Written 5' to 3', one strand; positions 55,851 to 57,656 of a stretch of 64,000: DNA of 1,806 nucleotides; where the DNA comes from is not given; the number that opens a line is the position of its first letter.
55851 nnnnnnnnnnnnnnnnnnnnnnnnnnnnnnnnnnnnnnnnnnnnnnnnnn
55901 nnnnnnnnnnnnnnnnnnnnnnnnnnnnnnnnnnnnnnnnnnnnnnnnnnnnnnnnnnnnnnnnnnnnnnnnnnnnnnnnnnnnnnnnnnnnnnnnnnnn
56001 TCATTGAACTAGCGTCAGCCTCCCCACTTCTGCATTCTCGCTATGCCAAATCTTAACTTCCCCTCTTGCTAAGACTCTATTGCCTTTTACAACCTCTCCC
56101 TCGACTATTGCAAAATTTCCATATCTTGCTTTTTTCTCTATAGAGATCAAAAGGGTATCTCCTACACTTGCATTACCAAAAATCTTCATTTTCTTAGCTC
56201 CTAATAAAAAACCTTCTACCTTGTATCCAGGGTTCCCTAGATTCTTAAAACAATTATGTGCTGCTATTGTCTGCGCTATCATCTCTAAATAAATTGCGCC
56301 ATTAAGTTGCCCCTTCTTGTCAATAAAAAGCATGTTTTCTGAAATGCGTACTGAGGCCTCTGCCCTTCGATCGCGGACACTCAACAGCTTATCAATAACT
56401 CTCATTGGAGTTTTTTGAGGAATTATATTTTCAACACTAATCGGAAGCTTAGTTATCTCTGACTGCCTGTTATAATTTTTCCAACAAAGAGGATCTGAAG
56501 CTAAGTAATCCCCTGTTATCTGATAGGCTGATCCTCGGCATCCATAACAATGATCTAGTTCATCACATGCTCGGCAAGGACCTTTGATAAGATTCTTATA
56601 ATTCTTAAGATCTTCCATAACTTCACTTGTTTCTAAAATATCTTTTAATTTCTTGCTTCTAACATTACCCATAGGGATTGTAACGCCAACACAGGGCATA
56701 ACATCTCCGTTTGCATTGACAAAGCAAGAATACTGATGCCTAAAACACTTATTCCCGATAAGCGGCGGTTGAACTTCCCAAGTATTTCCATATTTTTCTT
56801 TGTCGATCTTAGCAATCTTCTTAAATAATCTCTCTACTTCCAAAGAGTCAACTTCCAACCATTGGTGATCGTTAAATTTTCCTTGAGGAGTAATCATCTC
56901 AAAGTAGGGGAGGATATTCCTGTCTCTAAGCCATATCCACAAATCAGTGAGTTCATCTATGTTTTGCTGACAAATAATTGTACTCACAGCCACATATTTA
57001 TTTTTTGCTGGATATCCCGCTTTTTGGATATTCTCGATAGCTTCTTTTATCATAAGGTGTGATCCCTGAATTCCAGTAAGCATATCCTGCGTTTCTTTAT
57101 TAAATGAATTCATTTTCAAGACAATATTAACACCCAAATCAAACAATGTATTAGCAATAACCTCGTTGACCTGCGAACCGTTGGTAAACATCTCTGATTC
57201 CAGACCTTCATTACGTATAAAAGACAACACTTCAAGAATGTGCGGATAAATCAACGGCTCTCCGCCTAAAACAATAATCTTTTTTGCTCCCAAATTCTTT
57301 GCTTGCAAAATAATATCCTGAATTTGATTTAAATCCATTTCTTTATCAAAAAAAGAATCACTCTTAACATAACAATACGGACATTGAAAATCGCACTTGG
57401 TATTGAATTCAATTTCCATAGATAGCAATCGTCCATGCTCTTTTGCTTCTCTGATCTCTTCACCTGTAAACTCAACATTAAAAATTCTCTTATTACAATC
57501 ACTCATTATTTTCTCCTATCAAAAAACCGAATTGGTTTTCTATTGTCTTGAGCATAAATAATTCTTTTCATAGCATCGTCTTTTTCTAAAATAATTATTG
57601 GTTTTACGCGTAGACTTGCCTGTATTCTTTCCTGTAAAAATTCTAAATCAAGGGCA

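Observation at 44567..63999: Lipid A-type enzymes (PagL-like OMP, LpxL-like and PlsC-like acyltransferases, GT2) suggest the product is grafted onto a membrane lipid and moved to the outer membrane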

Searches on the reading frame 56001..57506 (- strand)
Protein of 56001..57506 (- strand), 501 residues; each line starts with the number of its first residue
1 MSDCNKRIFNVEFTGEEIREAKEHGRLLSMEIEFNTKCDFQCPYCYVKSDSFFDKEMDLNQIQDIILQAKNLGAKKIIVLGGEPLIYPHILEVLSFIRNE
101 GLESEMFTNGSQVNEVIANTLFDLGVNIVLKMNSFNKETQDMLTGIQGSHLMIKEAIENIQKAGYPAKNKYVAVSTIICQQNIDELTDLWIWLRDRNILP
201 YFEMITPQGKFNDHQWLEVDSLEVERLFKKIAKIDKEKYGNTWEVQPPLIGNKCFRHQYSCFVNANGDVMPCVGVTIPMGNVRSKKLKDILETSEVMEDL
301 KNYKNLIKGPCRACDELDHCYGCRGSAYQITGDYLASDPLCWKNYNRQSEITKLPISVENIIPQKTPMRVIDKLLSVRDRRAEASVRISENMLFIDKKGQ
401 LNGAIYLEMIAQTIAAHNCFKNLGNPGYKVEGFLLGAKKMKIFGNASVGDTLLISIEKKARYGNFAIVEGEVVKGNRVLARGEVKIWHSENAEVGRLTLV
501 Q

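Call 4: search_protein_families(library=pfam, proteins=[window:56001-57506:-], max_evalue=0.01)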
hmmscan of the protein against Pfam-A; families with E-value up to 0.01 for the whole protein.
window:56001-57506:- (501 aa): 3 families
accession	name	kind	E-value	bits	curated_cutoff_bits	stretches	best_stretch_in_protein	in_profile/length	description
PF04055.27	Radical_SAM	-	3e-20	73.5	29.5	1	33-186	2-159/166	Radical SAM superfamily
PF13186.11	SPASM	-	2.9e-10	40.7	21.5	1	254-315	1-67/67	Iron-sulfur cluster-binding domain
PF13353.11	Fer4_12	-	2.1e-07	31.8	22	1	34-119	11-100/137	4Fe-4S single cluster domain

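Call 7: search_protein_families(library=ncbifam, proteins=[window:56001-57506:-], max_evalue=0.01)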
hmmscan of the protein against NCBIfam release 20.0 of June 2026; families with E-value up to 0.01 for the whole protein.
window:56001-57506:- (501 aa): 77 families (the best 25 are shown)
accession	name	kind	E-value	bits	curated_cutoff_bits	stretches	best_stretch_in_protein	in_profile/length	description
TIGR04545.1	rSAM_ahbD_hemeb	equivalog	5e-34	118.2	500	2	253-342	248-336/339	heme b synthase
TIGR04055.1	rSAM_NirJ2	equivalog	5.1e-34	118.3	500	1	36-342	8-323/326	putative heme d1 biosynthesis radical SAM protein NirJ2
TIGR04303.1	GeoRSP_rSAM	equivalog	4.2e-30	105.4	400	2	30-191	7-162/325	GeoRSP system radical SAM/SPASM protein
TIGR04053.2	TIGR04053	equivalog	1.3e-28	100.3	395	2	261-342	283-363/366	TIGR04053 family radical SAM/SPASM domain-containing protein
TIGR02109.1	PQQ_syn_pqqE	equivalog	4.3e-28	98.3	381.35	2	28-189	7-165/358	pyrroloquinoline quinone biosynthesis protein PqqE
TIGR04054.1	rSAM_NirJ1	equivalog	1.6e-26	92.8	650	2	34-198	42-202/387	putative heme d1 biosynthesis radical SAM protein NirJ1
NF050035.1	rSAM_WgK_link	exception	5e-25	88.3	650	2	30-219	11-198/367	radical SAM/SPASM peptide maturase WgkB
NF045574.1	sacti_mat_StsB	exception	5.1e-25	88.2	625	1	14-329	82-401/466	StsB family radical SAM/SPASM domain sactipeptide maturase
TIGR04051.1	rSAM_NirJ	equivalog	5.9e-23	81.4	515.45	2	36-199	10-169/354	heme d1 biosynthesis radical SAM protein NirJ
TIGR04546.1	rSAM_ahbC_deAc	equivalog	6.2e-22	77.9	650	2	35-198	46-205/390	12,18-didecarboxysiroheme deacetylase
NF001199.0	PRK00164.2-1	equivalog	1.7e-21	76.7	231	1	27-233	11-218/308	GTP 3',8-cyclase MoaA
TIGR04317.1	W_rSAM_matur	equivalog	2.6e-21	76.1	380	1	30-321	6-320/349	tungsten cofactor oxidoreductase radical SAM maturase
TIGR03962.1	mycofact_rSAM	equivalog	4.9e-20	72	265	1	30-344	14-334/339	mycofactocin radical SAM maturase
TIGR04340.1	rSAM_ACGX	hypoth_equivalog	4.7e-19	68.8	400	2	262-344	261-340/341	radical SAM/SPASM domain protein, ACGX system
TIGR02668.1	moaA_archaeal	equivalog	9.4e-18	64.2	325.25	1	24-233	5-215/303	GTP 3',8-cyclase MoaA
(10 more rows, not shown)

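Call 35: find_homologous_proteins(query=window:56001-57506:-, max_evalue=1e-10)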
Query window:56001-57506:- (501 aa): 2437 proteins with E <= 1e-10 among 8000 candidates; the best 120 are listed.
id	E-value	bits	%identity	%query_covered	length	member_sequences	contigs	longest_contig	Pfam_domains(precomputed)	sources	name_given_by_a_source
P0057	0.0e+0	1152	100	100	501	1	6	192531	PF13186.12,PF04055.28,PF13353.12,PF22817.3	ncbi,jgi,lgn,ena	-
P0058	0.0e+0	1040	88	100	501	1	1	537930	PF13186.12,PF04055.28,PF13353.12,PF22817.3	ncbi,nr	ncbi:MAG: radical SAM protein [Candidatus Aceula meridiana]|nr:radical SAM protein [Candidatus Aceul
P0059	3.7e-294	994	83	100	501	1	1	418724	PF13186.12,PF04055.28,PF22817.3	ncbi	-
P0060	2.0e-279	945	78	100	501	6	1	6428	PF13186.12,PF04055.28,PF13353.12,PF22817.3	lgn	-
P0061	2.4e-278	942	77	100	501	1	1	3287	PF13186.12,PF04055.28,PF13353.12,PF22817.3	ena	-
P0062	6.7e-267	904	74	100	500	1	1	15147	PF13186.12,PF04055.28,PF13353.12,PF22817.3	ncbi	-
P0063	1.6e-265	900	73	100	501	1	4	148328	PF13186.12,PF04055.28,PF13353.12,PF22817.3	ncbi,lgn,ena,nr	ncbi:MAG: radical SAM protein [Candidatus Omnitrophica bacterium]|nr:radical SAM protein [Candidatus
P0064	2.8e-223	760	62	100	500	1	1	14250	PF13186.12,PF04055.28,PF13353.12,PF22817.3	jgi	-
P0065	1.7e-221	754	62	100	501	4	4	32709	PF13186.12,PF04055.28,PF13353.12,PF22817.3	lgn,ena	-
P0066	3.6e-219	747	61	100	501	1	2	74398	PF13186.12,PF04055.28,PF13353.12,PF22817.3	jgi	-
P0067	3.2e-216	737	59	100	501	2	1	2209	PF13186.12,PF04055.28,PF13353.12,PF22817.3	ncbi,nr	ncbi:radical SAM protein [Candidatus Pacearchaeota archaeon]|nr:radical SAM protein [Candidatus Pace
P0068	6.5e-211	720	60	99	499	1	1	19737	PF13186.12,PF04055.28,PF13353.12,PF22817.3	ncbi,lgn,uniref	ncbi:Radical SAM domain heme biosynthesis protein [hydrothermal vent metagenome]|uniref:Radical SAM 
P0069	3.2e-198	678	58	98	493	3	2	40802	PF13186.12,PF04055.28,PF13353.12,PF22817.3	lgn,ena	-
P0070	2.4e-195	668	56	99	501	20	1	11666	PF13186.12,PF04055.28,PF13353.12,PF22817.3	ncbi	-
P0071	4.3e-195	667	56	97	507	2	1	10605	PF13186.12,PF04055.28,PF22817.3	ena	-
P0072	6.3e-194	663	57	97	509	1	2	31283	PF13186.12,PF04055.28,PF22817.3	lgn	-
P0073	5.0e-193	661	57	98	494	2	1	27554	PF13186.12,PF04055.28,PF22817.3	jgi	-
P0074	2.4e-192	658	55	99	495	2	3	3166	PF13186.12,PF04055.28,PF22817.3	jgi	-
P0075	3.8e-192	658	56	98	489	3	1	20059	PF13186.12,PF04055.28,PF13353.12,PF22817.3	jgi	-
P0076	9.3e-192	656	58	97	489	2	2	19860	PF13186.12,PF04055.28,PF13353.12,PF22817.3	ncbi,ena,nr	ncbi:radical SAM protein [bacterium]|nr:radical SAM protein [bacterium]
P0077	6.7e-191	653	55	97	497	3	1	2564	PF13186.12,PF04055.28,PF22817.3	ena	-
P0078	1.0e-190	653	56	97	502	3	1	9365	PF13186.12,PF04055.28,PF22817.3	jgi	jgi:radical SAM protein with 4Fe4S-binding SPASM domain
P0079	1.6e-190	652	55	99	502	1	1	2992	PF13186.12,PF04055.28,PF22817.3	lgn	-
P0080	1.8e-190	652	55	99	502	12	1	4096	PF13186.12,PF04055.28,PF22817.3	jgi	-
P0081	3.0e-190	651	55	99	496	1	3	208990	PF13186.12,PF04055.28,PF13353.12,PF22817.3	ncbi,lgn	ncbi:MAG: radical SAM protein [bacterium]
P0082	4.9e-190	651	57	98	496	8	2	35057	PF13186.12,PF04055.28,PF13353.12,PF22817.3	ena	-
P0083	1.0e-189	650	56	99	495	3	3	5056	PF13186.12,PF04055.28,PF13353.12,PF22817.3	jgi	-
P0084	1.9e-189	649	57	97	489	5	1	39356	PF13186.12,PF04055.28,PF13353.12,PF22817.3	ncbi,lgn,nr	ncbi:MAG: radical SAM protein [bacterium]|nr:radical SAM protein [bacterium]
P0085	3.2e-189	648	55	98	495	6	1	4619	PF13186.12,PF04055.28,PF13353.12,PF22817.3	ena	-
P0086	6.0e-189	647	56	97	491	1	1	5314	PF13186.12,PF04055.28,PF13353.12,PF22817.3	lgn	-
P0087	7.9e-189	647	56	97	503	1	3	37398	PF13186.12,PF04055.28,PF22817.3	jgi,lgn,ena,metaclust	metaclust:\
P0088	9.5e-189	646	56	97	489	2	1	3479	PF13186.12,PF04055.28,PF22817.3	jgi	-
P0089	1.6e-188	646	54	99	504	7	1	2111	PF13186.12,PF04055.28,PF22817.3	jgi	jgi:radical SAM protein with 4Fe4S-binding SPASM domain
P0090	2.2e-188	645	54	97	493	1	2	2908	PF13186.12,PF04055.28,PF22817.3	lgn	-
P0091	2.6e-188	645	57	97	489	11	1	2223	PF13186.12,PF04055.28,PF22817.3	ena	-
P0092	4.8e-188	644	54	98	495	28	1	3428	PF13186.12,PF04055.28,PF13353.12,PF22817.3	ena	-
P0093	4.9e-188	644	55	97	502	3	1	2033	PF13186.12,PF04055.28,PF22817.3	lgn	-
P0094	5.2e-188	644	57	97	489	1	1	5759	PF13186.12,PF04055.28,PF22817.3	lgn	-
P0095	5.6e-188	644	54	98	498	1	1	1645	PF13186.12,PF04055.28,PF13353.12,PF22817.3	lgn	-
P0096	5.7e-188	644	54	97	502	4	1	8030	PF13186.12,PF04055.28,PF13353.12,PF22817.3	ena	-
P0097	6.4e-188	644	56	98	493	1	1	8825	PF13186.12,PF04055.28,PF13353.12,PF22817.3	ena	-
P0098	7.4e-188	643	54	99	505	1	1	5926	PF13186.12,PF04055.28,PF22817.3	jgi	-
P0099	1.1e-187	643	54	98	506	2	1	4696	PF13186.12,PF04055.28,PF13353.12,PF22817.3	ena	-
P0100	1.3e-187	643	56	98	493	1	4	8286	PF13186.12,PF04055.28,PF22817.3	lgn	-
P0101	1.5e-187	642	54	97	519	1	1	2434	PF13186.12,PF04055.28,PF22817.3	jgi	jgi:radical SAM protein with 4Fe4S-binding SPASM domain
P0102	1.6e-187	642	55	98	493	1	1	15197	PF13186.12,PF04055.28,PF22817.3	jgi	jgi:radical SAM protein with 4Fe4S-binding SPASM domain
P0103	2.1e-187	642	55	97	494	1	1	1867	PF13186.12,PF04055.28,PF22817.3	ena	-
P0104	2.6e-187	642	55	98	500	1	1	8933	PF13186.12,PF04055.28,PF22817.3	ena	-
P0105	2.6e-187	642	55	98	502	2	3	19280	PF13186.12,PF04055.28,PF13353.12,PF22817.3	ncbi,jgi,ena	-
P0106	6.0e-187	640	55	97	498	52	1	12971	PF13186.12,PF04055.28,PF13353.12,PF22817.3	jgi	-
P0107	6.1e-187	640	55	97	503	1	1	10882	PF13186.12,PF04055.28,PF13353.12,PF22817.3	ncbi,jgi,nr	ncbi:MAG: radical SAM protein [Nitrospiraceae bacterium]|nr:MAG: radical SAM protein [Nitrospiraceae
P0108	6.9e-187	640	53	99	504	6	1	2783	PF13186.12,PF04055.28,PF22817.3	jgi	jgi:radical SAM protein with 4Fe4S-binding SPASM domain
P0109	9.2e-187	640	53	99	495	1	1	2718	PF13186.12,PF04055.28,PF22817.3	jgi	-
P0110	1.1e-186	640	55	98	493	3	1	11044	PF13186.12,PF04055.28,PF13353.12,PF22817.3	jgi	jgi:radical SAM protein with 4Fe4S-binding SPASM domain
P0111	1.3e-186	639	54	98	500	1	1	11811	PF13186.12,PF04055.28,PF22817.3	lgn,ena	-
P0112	1.3e-186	639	55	99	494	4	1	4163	PF13186.12,PF04055.28,PF13353.12,PF22817.3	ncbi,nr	ncbi:MAG: radical SAM protein [Candidatus Omnitrophica bacterium]|nr:radical SAM protein [Candidatus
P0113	3.1e-186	638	56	98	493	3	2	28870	PF13186.12,PF04055.28,PF22817.3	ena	-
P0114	5.7e-186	637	54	99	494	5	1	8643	PF13186.12,PF04055.28,PF22817.3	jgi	-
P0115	6.3e-186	637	56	97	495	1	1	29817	PF13186.12,PF04055.28,PF22817.3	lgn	-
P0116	1.9e-185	636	55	98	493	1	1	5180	PF13186.12,PF04055.28,PF13353.12,PF22817.3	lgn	-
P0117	3.6e-185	635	54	98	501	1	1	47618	PF13186.12,PF04055.28,PF22817.3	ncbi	ncbi:MAG: radical SAM protein [Candidatus Omnitrophota bacterium]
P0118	5.3e-185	634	54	98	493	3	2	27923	PF13186.12,PF04055.28,PF13353.12,PF22817.3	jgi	-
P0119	9.3e-185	633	55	98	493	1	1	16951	PF13186.12,PF04055.28,PF22817.3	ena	-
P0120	1.1e-184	633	53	98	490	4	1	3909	PF13186.12,PF04055.28,PF13353.12,PF22817.3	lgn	-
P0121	1.3e-184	633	54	99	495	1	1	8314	PF13186.12,PF04055.28,PF13353.12,PF22817.3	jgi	jgi:radical SAM protein with 4Fe4S-binding SPASM domain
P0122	1.4e-184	633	54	99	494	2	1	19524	PF13186.12,PF04055.28,PF13353.12,PF22817.3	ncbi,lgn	-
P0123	1.6e-184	632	54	99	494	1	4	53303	PF13186.12,PF04055.28,PF22817.3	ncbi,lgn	-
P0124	2.0e-184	632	53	98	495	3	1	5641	PF13186.12,PF04055.28,PF22817.3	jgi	jgi:radical SAM protein with 4Fe4S-binding SPASM domain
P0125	2.0e-184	632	53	98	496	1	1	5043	PF13186.12,PF04055.28,PF13353.12,PF22817.3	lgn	-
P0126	2.4e-184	632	54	98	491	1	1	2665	PF13186.12,PF04055.28,PF13353.12,PF22817.3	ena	-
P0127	2.9e-184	632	53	98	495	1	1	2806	PF13186.12,PF04055.28,PF13353.12,PF22817.3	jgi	jgi:radical SAM protein with 4Fe4S-binding SPASM domain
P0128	3.1e-184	632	56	98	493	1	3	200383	PF13186.12,PF04055.28,PF13353.12,PF22817.3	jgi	jgi:radical SAM protein with 4Fe4S-binding SPASM domain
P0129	3.7e-184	631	55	99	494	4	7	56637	PF13186.12,PF04055.28,PF22817.3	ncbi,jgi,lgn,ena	jgi:radical SAM protein with 4Fe4S-binding SPASM domain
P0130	3.7e-184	631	52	98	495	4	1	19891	PF13186.12,PF04055.28,PF22817.3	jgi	jgi:radical SAM protein with 4Fe4S-binding SPASM domain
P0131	3.9e-184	631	53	98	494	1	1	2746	PF13186.12,PF04055.28,PF22817.3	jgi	jgi:radical SAM protein with 4Fe4S-binding SPASM domain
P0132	4.7e-184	631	53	97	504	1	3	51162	PF13186.12,PF04055.28,PF22817.3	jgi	jgi:radical SAM protein with 4Fe4S-binding SPASM domain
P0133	5.4e-184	631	53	98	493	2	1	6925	PF13186.12,PF04055.28,PF13353.12,PF22817.3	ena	-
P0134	5.5e-184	631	53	99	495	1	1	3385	PF13186.12,PF04055.28,PF22817.3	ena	-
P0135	7.3e-184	630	55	99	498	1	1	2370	PF13186.12,PF04055.28,PF13353.12,PF22817.3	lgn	-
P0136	7.5e-184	630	54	99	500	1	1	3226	PF13186.12,PF04055.28,PF13353.12,PF22817.3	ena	-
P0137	9.1e-184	630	53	98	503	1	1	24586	PF13186.12,PF04055.28,PF13353.12,PF22817.3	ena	-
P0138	1.1e-183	630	53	99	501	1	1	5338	PF13186.12,PF04055.28,PF22817.3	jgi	jgi:radical SAM protein with 4Fe4S-binding SPASM domain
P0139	1.1e-183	630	54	98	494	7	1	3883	PF13186.12,PF04055.28,PF13353.12,PF22817.3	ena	-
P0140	1.7e-183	629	56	98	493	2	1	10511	PF13186.12,PF04055.28,PF13353.12,PF22817.3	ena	-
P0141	1.7e-183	629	53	98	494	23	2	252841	PF13186.12,PF04055.28,PF22817.3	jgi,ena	-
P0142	1.8e-183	629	53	98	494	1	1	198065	PF13186.12,PF04055.28,PF22817.3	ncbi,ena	-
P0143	2.0e-183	629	54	98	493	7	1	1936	PF13186.12,PF04055.28,PF22817.3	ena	-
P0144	2.8e-183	628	54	97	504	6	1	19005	PF13186.12,PF04055.28,PF13353.12,PF22817.3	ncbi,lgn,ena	-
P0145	3.7e-183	628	53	98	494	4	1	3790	PF13186.12,PF04055.28,PF22817.3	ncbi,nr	ncbi:MAG TPA: radical SAM protein [Nitrospirota bacterium]|nr:radical SAM protein [Nitrospirota bact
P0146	4.0e-183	628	52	97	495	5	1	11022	PF13186.12,PF04055.28,PF13353.12,PF22817.3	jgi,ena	-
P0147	4.1e-183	628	53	98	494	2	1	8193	PF13186.12,PF04055.28,PF22817.3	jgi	jgi:radical SAM protein with 4Fe4S-binding SPASM domain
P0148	4.2e-183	628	53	98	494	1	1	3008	PF13186.12,PF04055.28,PF22817.3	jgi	-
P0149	4.6e-183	628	53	98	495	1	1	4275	PF13186.12,PF04055.28,PF13353.12,PF22817.3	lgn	-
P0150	5.3e-183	627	54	98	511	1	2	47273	PF13186.12,PF04055.28,PF22817.3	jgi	jgi:radical SAM protein with 4Fe4S-binding SPASM domain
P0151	5.7e-183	627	52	98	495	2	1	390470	PF13186.12,PF04055.28,PF22817.3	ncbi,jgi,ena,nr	ncbi:MAG: radical SAM protein [Nitrospirae bacterium]|nr:radical SAM protein [Nitrospirota bacterium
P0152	8.3e-183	627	53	98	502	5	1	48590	PF13186.12,PF04055.28,PF13353.12,PF22817.3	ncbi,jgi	jgi:radical SAM protein with 4Fe4S-binding SPASM domain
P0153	8.9e-183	627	53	98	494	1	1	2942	PF13186.12,PF04055.28,PF22817.3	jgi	jgi:radical SAM protein with 4Fe4S-binding SPASM domain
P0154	9.6e-183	627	53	99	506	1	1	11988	PF13186.12,PF04055.28,PF22817.3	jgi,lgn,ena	-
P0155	1.1e-182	626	53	99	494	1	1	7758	PF13186.12,PF04055.28,PF22817.3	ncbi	-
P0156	1.3e-182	626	53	98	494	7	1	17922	PF13186.12,PF04055.28,PF13353.12,PF22817.3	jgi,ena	jgi:radical SAM protein with 4Fe4S-binding SPASM domain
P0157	1.3e-182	626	54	99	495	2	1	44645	PF13186.12,PF04055.28,PF22817.3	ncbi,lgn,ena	ncbi:MAG: radical SAM protein [Candidatus Omnitrophota bacterium]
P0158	1.5e-182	626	54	99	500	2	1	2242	PF13186.12,PF04055.28,PF13353.12,PF22817.3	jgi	-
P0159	1.9e-182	626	53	98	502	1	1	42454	PF13186.12,PF04055.28,PF13353.12,PF22817.3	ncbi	-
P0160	2.0e-182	626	53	97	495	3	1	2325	PF13186.12,PF04055.28,PF22817.3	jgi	jgi:radical SAM protein with 4Fe4S-binding SPASM domain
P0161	2.0e-182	626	54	98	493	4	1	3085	PF13186.12,PF04055.28,PF13353.12,PF22817.3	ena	-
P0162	3.0e-182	625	52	99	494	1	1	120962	PF13186.12,PF04055.28,PF13353.12,PF22817.3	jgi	jgi:radical SAM protein with 4Fe4S-binding SPASM domain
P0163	3.2e-182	625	52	99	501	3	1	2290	PF13186.12,PF04055.28,PF22817.3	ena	-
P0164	3.7e-182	625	54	98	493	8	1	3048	PF13186.12,PF04055.28,PF13353.12,PF22817.3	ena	-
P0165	3.8e-182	625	54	98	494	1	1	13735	PF13186.12,PF04055.28,PF13353.12,PF22817.3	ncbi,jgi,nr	ncbi:MAG: radical SAM protein [Candidatus Omnitrophica bacterium]|nr:radical SAM protein [Candidatus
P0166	4.4e-182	624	52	98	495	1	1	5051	PF13186.12,PF04055.28,PF13353.12,PF22817.3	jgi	jgi:radical SAM protein with 4Fe4S-binding SPASM domain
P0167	4.8e-182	624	56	95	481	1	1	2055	PF13186.12,PF04055.28,PF13353.12,PF22817.3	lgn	-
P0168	5.5e-182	624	52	98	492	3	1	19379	PF13186.12,PF04055.28,PF13353.12,PF22817.3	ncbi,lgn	-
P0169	5.6e-182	624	53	97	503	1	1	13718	PF13186.12,PF04055.28,PF13353.12,PF22817.3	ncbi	ncbi:MAG: radical SAM protein [Nitrospirota bacterium]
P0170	5.7e-182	624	55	98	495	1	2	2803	PF13186.12,PF04055.28,PF13353.12,PF22817.3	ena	-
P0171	7.3e-182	624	53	99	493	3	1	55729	PF13186.12,PF04055.28,PF22817.3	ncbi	-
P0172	7.3e-182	624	53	98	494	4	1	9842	PF13186.12,PF04055.28,PF22817.3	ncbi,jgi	jgi:radical SAM protein with 4Fe4S-binding SPASM domain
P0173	7.7e-182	624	53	98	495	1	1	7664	PF13186.12,PF04055.28,PF13353.12,PF22817.3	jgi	jgi:radical SAM protein with 4Fe4S-binding SPASM domain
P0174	9.3e-182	623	52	98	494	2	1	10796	PF13186.12,PF04055.28,PF13353.12,PF22817.3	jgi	-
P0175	1.1e-181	623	53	98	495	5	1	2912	PF13186.12,PF04055.28,PF13353.12,PF22817.3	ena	-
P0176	1.2e-181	623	54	98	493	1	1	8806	PF13186.12,PF04055.28,PF13353.12,PF22817.3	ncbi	-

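Call 36: find_encoding_contigs(protein=P0151, flank=10000, max_places=1)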
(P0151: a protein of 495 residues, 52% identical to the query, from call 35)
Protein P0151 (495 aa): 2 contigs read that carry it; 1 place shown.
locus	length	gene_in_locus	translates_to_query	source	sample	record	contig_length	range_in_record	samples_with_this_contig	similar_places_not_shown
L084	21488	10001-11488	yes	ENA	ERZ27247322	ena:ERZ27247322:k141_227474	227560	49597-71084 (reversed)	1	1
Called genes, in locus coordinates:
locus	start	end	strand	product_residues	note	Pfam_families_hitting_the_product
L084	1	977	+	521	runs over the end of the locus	PF12802:MarR_2 (faint), PF01409:tRNA-synt_2d, PF00152:tRNA-synt_2 (faint)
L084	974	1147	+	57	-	-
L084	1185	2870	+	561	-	PF03484:B5, PF17759:tRNA_synthFbeta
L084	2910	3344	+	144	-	PF12276:DUF3617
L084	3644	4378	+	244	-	PF00106:adh_short, PF08659:KR, PF13561:adh_short_C2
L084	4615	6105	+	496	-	PF01266:DAO (faint), PF01593:Amino_oxidase, PF13450:NAD_binding_8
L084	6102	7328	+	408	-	PF00109:ketoacyl-synt, PF00108:Thiolase_N (faint), PF02801:Ketoacyl-synt_C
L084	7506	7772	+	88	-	PF00550:PP-binding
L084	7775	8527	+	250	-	PF01553:Acyltransferase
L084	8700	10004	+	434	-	PF00501:AMP-binding, PF14535:AMP-binding_C_2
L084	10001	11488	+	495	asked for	PF04055:Radical_SAM, PF13186:SPASM, PF22817:ApeP-like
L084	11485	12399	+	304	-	PF03548:LolA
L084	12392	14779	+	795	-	-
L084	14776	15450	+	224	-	PF11659:DUF3261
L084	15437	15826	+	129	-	PF22818:ApeI-like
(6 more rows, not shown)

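Call 37: find_encoding_contigs(protein=P0081, flank=10000, max_places=1)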
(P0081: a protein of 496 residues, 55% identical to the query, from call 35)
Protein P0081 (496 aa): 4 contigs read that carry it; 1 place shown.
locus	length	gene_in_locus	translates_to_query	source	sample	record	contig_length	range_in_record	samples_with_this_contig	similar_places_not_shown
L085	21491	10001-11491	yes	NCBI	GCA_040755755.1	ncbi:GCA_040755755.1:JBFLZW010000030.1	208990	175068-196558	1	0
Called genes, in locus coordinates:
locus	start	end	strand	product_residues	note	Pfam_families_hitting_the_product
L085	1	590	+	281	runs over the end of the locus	PF00528:BPD_transp_1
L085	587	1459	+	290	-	PF02463:SMC_N (faint), PF00005:ABC_tran, PF13304:AAA_21 (faint)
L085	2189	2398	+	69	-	PF09720:Unstab_antitox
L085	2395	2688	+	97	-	PF05016:ParE_toxin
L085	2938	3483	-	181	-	PF01169:GDT1, PF01925:TauE (faint), PF01169:GDT1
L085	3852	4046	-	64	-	-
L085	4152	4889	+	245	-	PF00106:adh_short, PF08659:KR, PF13561:adh_short_C2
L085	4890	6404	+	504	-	PF00890:FAD_binding_2 (faint), PF01266:DAO (weak), PF01593:Amino_oxidase, PF12831:FAD_oxidored (weak), PF13450:NAD_binding_8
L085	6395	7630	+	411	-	PF00109:ketoacyl-synt, PF02801:Ketoacyl-synt_C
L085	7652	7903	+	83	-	PF00550:PP-binding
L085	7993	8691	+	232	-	PF01553:Acyltransferase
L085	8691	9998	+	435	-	PF00501:AMP-binding, PF14535:AMP-binding_C_2 (weak)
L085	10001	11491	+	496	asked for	PF04055:Radical_SAM, PF13353:Fer4_12 (weak), PF13186:SPASM, PF22817:ApeP-like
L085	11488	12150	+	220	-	PF03548:LolA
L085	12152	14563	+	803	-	-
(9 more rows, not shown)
